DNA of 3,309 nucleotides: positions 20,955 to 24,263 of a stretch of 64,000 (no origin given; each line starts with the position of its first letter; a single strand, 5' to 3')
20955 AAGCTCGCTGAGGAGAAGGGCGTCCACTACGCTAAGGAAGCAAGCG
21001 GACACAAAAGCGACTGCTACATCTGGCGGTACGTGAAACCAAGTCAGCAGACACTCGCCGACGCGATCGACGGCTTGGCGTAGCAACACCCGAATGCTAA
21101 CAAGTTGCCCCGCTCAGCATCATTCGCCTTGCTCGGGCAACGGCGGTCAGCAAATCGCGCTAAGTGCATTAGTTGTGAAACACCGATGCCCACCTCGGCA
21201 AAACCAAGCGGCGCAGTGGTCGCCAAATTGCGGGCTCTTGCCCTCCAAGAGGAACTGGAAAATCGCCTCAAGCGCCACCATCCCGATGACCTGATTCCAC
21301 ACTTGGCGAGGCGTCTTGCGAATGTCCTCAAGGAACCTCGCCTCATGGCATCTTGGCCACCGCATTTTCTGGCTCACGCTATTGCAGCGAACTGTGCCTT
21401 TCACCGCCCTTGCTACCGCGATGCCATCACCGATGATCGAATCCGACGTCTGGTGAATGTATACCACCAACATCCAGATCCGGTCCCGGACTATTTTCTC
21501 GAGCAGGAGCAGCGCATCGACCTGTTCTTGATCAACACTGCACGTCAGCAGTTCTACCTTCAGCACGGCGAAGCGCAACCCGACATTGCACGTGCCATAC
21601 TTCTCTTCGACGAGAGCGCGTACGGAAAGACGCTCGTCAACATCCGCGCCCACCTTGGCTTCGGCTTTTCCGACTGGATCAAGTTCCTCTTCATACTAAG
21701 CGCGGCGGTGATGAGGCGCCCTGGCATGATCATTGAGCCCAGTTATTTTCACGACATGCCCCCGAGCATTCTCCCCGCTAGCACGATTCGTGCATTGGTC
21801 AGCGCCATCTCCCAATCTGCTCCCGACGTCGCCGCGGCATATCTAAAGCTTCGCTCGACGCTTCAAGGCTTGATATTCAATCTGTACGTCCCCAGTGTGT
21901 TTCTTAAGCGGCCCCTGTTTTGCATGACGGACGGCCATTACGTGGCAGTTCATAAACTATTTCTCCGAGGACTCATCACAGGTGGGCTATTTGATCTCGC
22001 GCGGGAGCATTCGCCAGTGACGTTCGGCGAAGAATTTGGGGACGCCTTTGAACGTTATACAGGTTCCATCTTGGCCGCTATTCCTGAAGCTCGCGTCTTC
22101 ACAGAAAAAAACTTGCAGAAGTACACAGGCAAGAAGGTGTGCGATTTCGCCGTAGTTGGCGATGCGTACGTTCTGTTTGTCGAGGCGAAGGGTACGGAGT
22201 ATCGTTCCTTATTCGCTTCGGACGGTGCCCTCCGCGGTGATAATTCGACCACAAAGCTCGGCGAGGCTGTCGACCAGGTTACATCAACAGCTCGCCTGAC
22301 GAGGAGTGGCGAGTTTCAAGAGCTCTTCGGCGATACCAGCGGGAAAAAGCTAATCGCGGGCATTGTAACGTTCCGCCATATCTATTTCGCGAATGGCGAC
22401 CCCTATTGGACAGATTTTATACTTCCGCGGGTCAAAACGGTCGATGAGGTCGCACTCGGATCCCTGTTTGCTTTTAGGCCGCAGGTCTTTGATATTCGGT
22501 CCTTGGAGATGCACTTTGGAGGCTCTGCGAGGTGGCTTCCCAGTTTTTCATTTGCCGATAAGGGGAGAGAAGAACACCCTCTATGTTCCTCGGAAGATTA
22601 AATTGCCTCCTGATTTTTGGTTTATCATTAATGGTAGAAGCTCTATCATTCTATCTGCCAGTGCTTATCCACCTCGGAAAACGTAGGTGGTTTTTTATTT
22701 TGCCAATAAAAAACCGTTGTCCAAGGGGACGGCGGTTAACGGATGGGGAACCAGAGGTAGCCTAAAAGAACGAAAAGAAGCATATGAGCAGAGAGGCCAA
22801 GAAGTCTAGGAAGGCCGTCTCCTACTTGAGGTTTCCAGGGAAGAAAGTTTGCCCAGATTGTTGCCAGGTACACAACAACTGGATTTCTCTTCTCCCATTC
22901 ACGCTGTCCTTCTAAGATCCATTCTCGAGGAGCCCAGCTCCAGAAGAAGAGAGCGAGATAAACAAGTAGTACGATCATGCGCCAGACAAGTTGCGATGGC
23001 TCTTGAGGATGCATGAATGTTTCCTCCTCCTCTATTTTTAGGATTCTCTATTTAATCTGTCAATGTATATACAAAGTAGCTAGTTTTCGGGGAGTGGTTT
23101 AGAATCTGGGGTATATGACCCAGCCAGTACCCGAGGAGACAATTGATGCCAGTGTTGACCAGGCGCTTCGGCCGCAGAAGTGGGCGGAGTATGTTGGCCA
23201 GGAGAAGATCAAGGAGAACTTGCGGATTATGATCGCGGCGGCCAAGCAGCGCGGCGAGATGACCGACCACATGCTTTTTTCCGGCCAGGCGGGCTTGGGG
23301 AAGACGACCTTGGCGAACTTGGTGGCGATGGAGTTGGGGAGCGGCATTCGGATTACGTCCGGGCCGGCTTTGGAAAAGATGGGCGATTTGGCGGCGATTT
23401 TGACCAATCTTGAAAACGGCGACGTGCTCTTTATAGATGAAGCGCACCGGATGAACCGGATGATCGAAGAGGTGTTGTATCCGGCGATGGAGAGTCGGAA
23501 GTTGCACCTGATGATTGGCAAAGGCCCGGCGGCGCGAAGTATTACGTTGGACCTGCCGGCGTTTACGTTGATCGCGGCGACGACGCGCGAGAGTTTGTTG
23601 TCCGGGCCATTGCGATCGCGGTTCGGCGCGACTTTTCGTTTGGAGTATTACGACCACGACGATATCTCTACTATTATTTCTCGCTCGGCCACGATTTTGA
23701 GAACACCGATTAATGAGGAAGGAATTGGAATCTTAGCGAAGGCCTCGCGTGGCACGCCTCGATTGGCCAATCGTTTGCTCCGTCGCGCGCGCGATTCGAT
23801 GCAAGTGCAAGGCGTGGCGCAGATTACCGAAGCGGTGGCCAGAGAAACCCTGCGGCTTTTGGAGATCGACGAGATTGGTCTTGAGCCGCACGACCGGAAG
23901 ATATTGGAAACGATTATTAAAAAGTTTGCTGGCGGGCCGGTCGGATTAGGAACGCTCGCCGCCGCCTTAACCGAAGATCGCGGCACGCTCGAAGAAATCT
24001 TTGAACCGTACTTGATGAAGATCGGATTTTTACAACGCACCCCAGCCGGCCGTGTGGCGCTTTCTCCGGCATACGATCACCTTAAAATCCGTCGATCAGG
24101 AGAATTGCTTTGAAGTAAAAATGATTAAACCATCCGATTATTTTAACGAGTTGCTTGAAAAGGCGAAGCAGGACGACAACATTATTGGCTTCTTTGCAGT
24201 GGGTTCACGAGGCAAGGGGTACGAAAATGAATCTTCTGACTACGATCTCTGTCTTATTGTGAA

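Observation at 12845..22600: About 9.7-kb GC-rich island with integrase, ParDE and nucleases in an otherwise AT-moderate CPR-like chromosome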

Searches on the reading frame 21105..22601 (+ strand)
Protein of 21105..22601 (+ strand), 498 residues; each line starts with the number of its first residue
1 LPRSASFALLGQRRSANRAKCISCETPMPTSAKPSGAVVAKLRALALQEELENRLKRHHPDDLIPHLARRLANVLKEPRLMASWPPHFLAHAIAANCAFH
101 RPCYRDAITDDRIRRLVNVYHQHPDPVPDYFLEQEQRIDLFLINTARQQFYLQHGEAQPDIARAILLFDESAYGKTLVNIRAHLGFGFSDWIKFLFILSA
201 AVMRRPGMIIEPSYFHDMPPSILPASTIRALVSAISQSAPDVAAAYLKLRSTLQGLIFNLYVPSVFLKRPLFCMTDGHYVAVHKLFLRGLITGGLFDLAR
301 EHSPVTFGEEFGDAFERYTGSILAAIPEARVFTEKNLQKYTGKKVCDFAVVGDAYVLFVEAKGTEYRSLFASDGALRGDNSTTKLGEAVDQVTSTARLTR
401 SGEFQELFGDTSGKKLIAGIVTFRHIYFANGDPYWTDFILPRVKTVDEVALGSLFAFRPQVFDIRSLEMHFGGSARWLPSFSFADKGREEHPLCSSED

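Call 7: search_protein_families(library=pfam, max_evalue=0.01, proteins=[window:21105-22601:+])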
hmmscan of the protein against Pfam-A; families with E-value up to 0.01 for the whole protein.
window:21105-22601:+ (498 aa): 0 families

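Call 20: search_protein_families(library=ncbifam, max_evalue=0.01, proteins=[window:21105-22601:+])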
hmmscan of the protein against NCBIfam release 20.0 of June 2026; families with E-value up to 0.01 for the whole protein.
window:21105-22601:+ (498 aa): 1 family
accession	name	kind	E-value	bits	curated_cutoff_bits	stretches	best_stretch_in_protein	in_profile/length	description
NF047931.1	antiphage_GapS1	subfamily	5.9e-34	117.7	320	1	53-432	3-381/455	GapS1 family protein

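Call 21: search_protein_families(library=padloc, max_evalue=0.01, proteins=[window:21105-22601:+])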
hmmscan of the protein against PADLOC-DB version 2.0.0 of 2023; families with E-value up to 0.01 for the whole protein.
window:21105-22601:+ (498 aa): 0 families

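Call 23: find_homologous_proteins(query=window:21105-22601:+, max_evalue=0.00001)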
Query window:21105-22601:+ (498 aa): 5 proteins with E <= 0.00001 among 8000 candidates.
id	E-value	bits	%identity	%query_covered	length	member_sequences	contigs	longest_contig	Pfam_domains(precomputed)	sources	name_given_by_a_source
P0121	3.1e-284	961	100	84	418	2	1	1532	-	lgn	-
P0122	1.0e-213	729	70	91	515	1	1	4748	-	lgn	-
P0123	5.1e-146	505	54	88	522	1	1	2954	-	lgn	-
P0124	6.7e-116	406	44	86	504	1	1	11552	-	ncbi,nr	ncbi:hypothetical protein MYX78_04840 [Acidobacteria bacterium AH-259-G07]|nr:hypothetical protein [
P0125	1.5e-78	283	42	69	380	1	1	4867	-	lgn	-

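Call 26: find_encoding_contigs(protein=P0122, flank=10000, max_places=3)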
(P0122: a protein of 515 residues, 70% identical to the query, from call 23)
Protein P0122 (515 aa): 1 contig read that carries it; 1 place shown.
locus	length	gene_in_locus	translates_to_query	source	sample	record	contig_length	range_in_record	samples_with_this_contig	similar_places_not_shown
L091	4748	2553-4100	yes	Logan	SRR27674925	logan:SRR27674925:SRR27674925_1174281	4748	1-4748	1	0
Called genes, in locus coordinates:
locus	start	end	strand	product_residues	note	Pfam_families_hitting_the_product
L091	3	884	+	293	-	?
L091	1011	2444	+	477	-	PF08357:SEFIR, PF13676:TIR_2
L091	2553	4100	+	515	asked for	-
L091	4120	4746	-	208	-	?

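Call 34: search_protein_families(library=phrogs, max_evalue=0.01, proteins=[window:21105-22601:+])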
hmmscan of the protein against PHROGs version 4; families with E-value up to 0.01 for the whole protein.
window:21105-22601:+ (498 aa): 1 family
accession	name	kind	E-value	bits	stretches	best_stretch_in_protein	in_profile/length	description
phrog_14259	-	unknown function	5.5e-08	32.8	1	214-366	186-335/516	-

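Call 36: find_encoding_contigs(protein=P0121, flank=5000, max_places=6)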
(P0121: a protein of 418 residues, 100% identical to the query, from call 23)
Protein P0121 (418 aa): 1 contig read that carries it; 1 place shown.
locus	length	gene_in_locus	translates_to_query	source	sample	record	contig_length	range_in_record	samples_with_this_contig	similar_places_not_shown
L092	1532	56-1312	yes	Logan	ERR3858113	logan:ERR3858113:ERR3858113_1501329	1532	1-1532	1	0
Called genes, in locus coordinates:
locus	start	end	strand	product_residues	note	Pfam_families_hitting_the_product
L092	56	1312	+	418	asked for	-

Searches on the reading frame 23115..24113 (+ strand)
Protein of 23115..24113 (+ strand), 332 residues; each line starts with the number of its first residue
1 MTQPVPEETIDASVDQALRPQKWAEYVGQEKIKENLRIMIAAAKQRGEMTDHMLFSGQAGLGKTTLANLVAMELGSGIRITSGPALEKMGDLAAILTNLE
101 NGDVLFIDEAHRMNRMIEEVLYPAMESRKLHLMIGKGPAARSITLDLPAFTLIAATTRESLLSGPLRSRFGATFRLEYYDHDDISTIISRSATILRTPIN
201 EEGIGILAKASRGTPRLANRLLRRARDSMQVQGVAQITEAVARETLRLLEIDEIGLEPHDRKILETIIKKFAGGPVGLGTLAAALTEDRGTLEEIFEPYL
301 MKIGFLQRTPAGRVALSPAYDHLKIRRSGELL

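Call 7: search_protein_families(library=pfam, max_evalue=0.01, proteins=[window:23115-24113:+])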
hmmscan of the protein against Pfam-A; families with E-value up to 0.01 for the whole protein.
window:23115-24113:+ (332 aa): 13 families
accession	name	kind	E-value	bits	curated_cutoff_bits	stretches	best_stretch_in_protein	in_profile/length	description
PF05496.18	RuvB_N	-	2.2e-70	236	27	1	18-176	1-159/159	Holliday junction DNA helicase RuvB P-loop domain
PF17864.7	AAA_lid_4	-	4.7e-24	84.4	27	1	179-252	1-74/74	RuvB AAA lid domain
PF05491.19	RuvB_C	-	1.1e-20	73.8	24.7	1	253-324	1-72/72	RuvB C-terminal winged helix domain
PF00004.35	AAA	-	1.1e-15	58.7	21.2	1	53-177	1-130/131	ATPase family associated with various cellular activities (AAA)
PF07728.20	AAA_5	-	1.1e-07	32.3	22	1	57-170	6-139/139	AAA domain (dynein-related subfamily)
PF01078.27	Mg_chelatase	-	0.00026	20.9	20.3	0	25-70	4-42/207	Magnesium chelatase, subunit ChlI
PF06068.19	TIP49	-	0.0003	20.5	23.8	1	22-81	21-81/347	TIP49 P-loop domain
PF03266.21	NTPase_1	-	0.00094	19.5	23.9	0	53-78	2-28/168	NTPase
PF13401.12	AAA_22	-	0.0018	19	27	0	52-76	7-34/130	AAA domain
PF00158.32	Sigma54_activat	-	0.0071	16.5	20.2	0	100-158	92-143/168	Sigma-54 interaction domain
PF20720.3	nSTAND3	-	0.008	16.3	27.2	0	43-108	10-72/155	Novel STAND NTPase 3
PF13173.12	AAA_14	-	0.0082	16.6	27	0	54-132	6-93/129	AAA domain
PF13191.12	AAA_16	-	0.0097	16.9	32.6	0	27-76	3-50/167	AAA ATPase domain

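Call 11: find_encoding_contigs(protein=window:23115-24113:+, flank=10000, max_places=8)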
Protein window:23115-24113:+ (332 aa): 2 contigs read that carry it; 2 places shown.
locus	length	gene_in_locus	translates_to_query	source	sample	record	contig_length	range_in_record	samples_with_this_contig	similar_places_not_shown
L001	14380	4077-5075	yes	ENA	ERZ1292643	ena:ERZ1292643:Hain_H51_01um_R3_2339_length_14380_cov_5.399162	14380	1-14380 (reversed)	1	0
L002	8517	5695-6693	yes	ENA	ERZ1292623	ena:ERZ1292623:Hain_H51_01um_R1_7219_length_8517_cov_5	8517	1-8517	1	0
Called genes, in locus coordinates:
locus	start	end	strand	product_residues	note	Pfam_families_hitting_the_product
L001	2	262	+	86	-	?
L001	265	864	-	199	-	-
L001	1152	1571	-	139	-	-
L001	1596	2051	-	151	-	-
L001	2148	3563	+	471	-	-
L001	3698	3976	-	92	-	-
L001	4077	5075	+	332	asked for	PF05496:RuvB_N, PF07728:AAA_5 (weak), PF00004:AAA, PF17864:AAA_lid_4, PF05491:WHD_RuvB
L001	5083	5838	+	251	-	PF01909:NTP_transf_2 (faint), PF18765:Polbeta (faint)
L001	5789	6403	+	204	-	PF01928:CYTH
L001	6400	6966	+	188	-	PF06821:Ser_hydrolase, PF12697:Abhydrolase_6 (faint)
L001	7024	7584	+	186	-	-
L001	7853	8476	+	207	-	-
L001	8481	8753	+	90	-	-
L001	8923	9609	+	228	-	PF00932:LTD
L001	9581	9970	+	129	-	PF02367:TsaE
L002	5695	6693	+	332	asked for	PF05496:RuvB_N, PF07728:AAA_5 (weak), PF00004:AAA, PF17864:AAA_lid_4, PF05491:WHD_RuvB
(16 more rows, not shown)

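Call 17: find_related_loci(query=window:23115-24113:+, collection=genome_contigs, flank=10000)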
Query window:23115-24113:+ (332 aa) in genome_contigs; peptide patterns used: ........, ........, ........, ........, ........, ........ (x = any residue, [..] = any of these).
147 stretches matched a pattern; 103 encode a relative of the query (tblastn E <= 1e-3); the best 80 are kept; 80 distinct loci.
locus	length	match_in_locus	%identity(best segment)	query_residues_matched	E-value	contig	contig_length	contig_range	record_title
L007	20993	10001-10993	88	2-332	0e+0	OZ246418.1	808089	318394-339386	MAG: uncultured Candidatus Saccharibacteria bacterium isolate SRP292972_co1_37 genome assembly, chromosome: 1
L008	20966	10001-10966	71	11-332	1e-154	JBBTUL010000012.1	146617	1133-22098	MAG: Patescibacteria group bacterium isolate H41-bin154_1 H41_bin154_1_000000000012, whole genome shotgun sequence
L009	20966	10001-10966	71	11-332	2e-152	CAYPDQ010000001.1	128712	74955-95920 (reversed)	MAG TPA_asm: uncultured Candidatus Saccharibacteria bacterium isolate SRP093762_co1_57 genome assembly, contig: NODE_77_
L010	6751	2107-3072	70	11-332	1e-151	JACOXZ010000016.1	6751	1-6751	MAG: Candidatus Liptonbacteria bacterium isolate NC_groundwater_166_Ag_S-0.1um_47_12 S4_GD2017_2_S1_scaffold_8184, whole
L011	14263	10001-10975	69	8-332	7e-151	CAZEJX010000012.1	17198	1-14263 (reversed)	MAG TPA_asm: uncultured Candidatus Saccharibacteria bacterium isolate SRP273308_co1_406 genome assembly, contig: NODE_37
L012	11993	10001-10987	68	1-332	5e-150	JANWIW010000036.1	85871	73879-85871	MAG: Candidatus Paceibacterota bacterium isolate CRAIB_MAG51 c_000000116092, whole genome shotgun sequence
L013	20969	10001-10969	72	11-332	1e-149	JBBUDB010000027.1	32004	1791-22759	MAG: Patescibacteria group bacterium isolate H51-bin005_1 H51_bin005_1_000000000027, whole genome shotgun sequence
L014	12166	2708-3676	70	11-332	2e-149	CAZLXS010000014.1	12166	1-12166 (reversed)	MAG TPA_asm: uncultured Candidatus Saccharibacteria bacterium isolate SRP342105_co3_229 genome assembly, contig: NODE_52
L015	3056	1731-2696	70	11-332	8e-156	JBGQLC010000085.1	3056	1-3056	MAG: Candidatus Paceibacteria bacterium isolate OBJ2_061818_050_47 k141_650180_length_3056_cov_6.0000, whole genome shot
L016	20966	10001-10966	69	11-332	2e-148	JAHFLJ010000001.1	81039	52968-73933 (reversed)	MAG: Candidatus Liptonbacteria bacterium isolate nzgw430 NODE_96_length_81040_cov_5.763146, whole genome shotgun sequenc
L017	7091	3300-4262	68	3-325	8e-148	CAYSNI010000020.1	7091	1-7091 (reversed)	MAG TPA_asm: uncultured Candidatus Saccharibacteria bacterium isolate binchicken_co203_465 genome assembly, contig: k141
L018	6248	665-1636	68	9-332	1e-147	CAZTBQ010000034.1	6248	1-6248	MAG TPA_asm: uncultured Candidatus Saccharibacteria bacterium isolate SRP278252_co1_800 genome assembly, contig: NODE_24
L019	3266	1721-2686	69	11-332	5e-153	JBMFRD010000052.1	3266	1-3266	MAG: Minisyncoccia bacterium isolate KM4344-32 NODE_52_length_3266_cov_5.113202, whole genome shotgun sequence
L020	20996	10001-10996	66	1-332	1e-146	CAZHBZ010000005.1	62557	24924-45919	MAG TPA_asm: uncultured Candidatus Saccharibacteria bacterium isolate SRP278252_co2_848 genome assembly, contig: NODE_75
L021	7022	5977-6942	67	11-332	1e-145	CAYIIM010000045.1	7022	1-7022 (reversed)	MAG TPA_asm: uncultured Candidatus Saccharibacteria bacterium isolate ERP119705_co24_121 genome assembly, contig: NODE_1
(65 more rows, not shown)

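Call 39: list_cluster_members(proteins=[window:23115-24113:+, window:14324-15556:-, P0126, P0128, P0130, P0134, P0013, P0030, P0041, P0051])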
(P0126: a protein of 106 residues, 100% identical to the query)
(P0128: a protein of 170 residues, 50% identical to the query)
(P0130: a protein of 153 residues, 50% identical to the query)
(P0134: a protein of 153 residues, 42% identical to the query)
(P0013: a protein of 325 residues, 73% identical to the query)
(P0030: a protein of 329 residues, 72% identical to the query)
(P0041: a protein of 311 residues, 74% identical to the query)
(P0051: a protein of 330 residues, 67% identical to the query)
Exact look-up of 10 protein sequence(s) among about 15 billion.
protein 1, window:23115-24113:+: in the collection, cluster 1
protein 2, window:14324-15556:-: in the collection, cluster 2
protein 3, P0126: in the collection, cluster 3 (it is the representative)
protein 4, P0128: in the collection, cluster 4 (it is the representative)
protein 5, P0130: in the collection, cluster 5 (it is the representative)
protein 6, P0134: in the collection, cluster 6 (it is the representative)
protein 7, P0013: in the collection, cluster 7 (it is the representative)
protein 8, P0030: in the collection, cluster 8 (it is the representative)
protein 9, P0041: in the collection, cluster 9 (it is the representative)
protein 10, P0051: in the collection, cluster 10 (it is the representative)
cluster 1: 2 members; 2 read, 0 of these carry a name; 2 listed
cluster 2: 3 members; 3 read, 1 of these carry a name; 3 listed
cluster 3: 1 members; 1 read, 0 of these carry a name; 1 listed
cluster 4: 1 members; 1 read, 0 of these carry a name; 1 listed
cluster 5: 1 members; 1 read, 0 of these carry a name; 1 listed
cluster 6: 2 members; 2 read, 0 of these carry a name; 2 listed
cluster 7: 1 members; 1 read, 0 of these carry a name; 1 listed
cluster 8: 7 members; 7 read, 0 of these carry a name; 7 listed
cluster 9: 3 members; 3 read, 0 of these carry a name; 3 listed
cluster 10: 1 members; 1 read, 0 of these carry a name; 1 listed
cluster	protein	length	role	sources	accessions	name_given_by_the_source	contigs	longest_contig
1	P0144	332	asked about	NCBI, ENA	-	-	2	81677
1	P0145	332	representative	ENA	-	-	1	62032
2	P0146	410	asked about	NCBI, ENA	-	-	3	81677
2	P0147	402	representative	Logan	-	-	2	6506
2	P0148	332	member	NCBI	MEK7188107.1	MAG: hypothetical protein AAB691_04665 [Patescibacteria group bacterium]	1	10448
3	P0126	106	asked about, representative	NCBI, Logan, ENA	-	-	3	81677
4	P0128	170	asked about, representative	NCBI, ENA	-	-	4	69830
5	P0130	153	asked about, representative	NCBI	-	-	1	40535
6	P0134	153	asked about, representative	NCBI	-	-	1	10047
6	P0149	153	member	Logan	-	-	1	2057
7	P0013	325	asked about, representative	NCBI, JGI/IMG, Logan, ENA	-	-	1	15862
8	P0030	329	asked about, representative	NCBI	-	-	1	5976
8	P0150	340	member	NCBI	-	-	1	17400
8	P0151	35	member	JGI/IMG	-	-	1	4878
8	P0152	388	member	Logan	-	-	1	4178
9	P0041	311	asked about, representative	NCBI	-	-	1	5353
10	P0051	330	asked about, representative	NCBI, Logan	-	-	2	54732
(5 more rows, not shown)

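Call 40: find_encoding_contigs(protein=P0145, flank=10000, max_places=4)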
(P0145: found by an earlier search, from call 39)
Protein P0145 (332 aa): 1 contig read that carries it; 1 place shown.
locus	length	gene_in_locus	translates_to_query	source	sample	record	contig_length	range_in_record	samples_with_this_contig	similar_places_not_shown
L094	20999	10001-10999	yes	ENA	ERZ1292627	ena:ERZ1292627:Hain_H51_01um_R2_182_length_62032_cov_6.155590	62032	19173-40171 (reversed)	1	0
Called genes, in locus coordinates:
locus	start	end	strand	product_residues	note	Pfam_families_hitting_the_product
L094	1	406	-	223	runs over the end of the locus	-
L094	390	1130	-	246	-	-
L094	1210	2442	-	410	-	-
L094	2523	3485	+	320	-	-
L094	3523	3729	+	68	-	-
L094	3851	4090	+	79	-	-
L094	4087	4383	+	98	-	PF05016:ParE_toxin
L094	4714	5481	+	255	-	-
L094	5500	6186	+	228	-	-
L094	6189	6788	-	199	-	-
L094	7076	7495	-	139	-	-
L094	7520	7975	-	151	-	-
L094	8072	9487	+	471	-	-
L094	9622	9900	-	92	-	-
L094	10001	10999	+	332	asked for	PF05496:RuvB_N, PF07728:AAA_5 (faint), PF00004:AAA, PF17864:AAA_lid_4, PF05491:WHD_RuvB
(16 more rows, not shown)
